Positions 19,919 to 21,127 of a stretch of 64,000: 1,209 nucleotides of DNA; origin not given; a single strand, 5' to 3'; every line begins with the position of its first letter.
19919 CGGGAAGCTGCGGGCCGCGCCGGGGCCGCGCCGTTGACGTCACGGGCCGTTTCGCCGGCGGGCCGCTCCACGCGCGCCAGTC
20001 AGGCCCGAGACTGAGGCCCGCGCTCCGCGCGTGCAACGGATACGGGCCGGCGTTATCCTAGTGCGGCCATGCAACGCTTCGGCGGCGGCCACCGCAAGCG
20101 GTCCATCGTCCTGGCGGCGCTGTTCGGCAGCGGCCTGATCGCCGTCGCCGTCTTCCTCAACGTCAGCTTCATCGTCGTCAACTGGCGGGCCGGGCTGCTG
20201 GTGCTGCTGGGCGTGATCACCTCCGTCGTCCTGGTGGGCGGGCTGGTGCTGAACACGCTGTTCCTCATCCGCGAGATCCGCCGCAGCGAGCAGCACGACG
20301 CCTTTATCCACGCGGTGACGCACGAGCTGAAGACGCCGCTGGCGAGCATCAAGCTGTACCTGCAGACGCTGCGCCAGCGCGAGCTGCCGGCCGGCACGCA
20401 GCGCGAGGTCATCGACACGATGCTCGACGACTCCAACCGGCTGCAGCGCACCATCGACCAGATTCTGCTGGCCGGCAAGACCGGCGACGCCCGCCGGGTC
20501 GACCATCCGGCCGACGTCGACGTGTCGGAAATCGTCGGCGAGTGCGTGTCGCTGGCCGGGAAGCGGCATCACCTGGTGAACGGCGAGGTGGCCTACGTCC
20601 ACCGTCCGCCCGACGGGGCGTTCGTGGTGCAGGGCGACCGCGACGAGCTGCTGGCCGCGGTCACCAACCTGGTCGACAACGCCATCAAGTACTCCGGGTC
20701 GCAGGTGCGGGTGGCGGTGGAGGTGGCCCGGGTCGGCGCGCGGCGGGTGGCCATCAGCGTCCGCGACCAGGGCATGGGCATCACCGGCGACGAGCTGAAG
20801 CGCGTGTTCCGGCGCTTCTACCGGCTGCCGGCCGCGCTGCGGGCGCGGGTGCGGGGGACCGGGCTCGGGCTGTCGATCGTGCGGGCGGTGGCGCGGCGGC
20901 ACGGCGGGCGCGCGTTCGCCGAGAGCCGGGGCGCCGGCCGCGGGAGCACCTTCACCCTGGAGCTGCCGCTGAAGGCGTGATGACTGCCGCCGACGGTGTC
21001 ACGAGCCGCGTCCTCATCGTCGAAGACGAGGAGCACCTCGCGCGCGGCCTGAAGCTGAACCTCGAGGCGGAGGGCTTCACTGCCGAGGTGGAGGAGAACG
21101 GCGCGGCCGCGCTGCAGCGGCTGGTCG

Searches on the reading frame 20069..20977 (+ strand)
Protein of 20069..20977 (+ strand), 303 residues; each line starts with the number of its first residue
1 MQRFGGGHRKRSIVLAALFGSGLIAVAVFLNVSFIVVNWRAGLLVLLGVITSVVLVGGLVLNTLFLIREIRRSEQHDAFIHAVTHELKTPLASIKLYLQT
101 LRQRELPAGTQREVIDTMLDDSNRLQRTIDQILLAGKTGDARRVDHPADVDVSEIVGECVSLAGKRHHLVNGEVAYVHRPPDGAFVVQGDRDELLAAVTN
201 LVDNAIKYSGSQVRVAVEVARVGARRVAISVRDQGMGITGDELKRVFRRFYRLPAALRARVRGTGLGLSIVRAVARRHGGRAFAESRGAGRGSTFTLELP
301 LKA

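Call 68: search_protein_families(library=pfam, proteins=[window:20069-20977:+], max_evalue=0.1)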
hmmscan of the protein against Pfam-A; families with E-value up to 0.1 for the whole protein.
window:20069-20977:+ (303 aa): 4 families
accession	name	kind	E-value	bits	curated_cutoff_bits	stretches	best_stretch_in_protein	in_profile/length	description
PF02518.31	HATPase_c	-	2.6e-26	92.7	26.4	1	189-302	1-110/111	Histidine kinase-, DNA gyrase B-, and HSP90-like ATPase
PF00512.31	HisKA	-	9.8e-15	54.8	26.9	1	77-135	3-60/66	His Kinase A (phospho-acceptor) domain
PF13589.12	HATPase_c_3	-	0.00015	22.2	25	1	196-250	5-57/137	Histidine kinase-, DNA gyrase B-, and HSP90-like ATPase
PF13581.12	HATPase_c_2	-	0.0044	17.5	27.4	1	189-276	27-110/127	Histidine kinase-like ATPase domain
